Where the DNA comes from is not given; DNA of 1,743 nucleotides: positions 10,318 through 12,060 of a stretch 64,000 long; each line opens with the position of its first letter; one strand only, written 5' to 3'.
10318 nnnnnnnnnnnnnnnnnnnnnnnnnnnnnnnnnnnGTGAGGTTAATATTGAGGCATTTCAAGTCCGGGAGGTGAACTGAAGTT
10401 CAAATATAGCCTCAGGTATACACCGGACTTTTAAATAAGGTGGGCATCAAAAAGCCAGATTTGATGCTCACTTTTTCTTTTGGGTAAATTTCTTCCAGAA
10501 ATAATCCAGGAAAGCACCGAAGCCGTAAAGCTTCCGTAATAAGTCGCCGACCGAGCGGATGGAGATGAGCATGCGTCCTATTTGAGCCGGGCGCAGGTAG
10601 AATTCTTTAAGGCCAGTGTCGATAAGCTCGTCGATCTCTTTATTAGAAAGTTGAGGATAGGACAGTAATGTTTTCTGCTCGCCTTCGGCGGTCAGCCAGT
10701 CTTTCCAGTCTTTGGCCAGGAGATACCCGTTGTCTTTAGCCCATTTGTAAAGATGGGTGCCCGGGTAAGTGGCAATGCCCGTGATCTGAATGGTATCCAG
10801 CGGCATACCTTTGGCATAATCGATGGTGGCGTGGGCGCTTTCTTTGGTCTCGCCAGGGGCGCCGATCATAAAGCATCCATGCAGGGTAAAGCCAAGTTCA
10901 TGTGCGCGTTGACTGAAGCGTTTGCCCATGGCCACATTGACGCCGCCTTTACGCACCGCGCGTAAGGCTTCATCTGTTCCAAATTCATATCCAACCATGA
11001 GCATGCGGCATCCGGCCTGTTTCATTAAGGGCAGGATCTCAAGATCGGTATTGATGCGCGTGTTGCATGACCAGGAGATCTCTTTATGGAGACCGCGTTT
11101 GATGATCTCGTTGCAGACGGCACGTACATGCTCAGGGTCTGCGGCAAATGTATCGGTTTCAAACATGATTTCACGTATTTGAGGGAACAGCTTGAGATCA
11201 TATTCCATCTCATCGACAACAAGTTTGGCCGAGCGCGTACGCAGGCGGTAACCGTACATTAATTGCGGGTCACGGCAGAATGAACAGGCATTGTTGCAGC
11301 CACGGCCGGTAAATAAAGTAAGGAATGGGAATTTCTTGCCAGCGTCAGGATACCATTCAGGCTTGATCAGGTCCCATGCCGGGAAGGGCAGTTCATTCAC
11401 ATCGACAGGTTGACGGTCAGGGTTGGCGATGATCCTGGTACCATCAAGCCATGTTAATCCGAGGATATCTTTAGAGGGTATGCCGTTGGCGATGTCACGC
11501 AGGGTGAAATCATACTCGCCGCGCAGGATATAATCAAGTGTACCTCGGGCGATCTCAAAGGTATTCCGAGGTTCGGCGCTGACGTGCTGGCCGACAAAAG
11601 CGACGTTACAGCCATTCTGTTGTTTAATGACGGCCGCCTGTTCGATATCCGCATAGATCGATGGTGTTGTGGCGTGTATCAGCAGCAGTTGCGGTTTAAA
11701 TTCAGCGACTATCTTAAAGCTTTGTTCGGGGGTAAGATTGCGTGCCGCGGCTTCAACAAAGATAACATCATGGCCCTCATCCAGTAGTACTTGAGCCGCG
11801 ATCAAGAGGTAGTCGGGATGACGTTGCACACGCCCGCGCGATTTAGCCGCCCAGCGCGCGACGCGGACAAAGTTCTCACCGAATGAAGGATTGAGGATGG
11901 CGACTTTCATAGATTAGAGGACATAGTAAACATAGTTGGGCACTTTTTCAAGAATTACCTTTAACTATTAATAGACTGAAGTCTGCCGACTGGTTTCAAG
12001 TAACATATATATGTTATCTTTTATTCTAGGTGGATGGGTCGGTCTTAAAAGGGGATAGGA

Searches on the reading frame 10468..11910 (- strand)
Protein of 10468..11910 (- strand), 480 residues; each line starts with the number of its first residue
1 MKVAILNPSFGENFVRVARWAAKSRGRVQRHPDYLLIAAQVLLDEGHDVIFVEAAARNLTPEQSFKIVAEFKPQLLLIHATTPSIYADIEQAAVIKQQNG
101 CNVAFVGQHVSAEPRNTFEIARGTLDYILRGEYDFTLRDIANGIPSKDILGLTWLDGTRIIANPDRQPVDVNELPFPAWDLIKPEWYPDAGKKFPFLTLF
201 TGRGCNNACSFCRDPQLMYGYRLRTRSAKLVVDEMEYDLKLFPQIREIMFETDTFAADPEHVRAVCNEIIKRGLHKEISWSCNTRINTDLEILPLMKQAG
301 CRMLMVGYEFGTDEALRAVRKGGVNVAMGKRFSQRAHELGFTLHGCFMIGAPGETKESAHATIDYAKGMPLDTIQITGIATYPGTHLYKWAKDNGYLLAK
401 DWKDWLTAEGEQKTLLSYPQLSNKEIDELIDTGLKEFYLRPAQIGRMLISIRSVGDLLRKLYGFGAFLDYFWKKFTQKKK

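Call 52: search_protein_families(library=pfam, proteins=[window:10468-11910:-], max_evalue=0.00001)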
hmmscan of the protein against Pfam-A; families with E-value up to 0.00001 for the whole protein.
window:10468-11910:- (480 aa): 2 families
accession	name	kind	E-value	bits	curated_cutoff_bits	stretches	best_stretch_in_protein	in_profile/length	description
PF04055.27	Radical_SAM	-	3.8e-17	63.4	29.5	1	201-365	3-165/166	Radical SAM superfamily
PF02310.24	B12-binding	-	3.4e-07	30.5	32.1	1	35-138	17-118/121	B12 binding domain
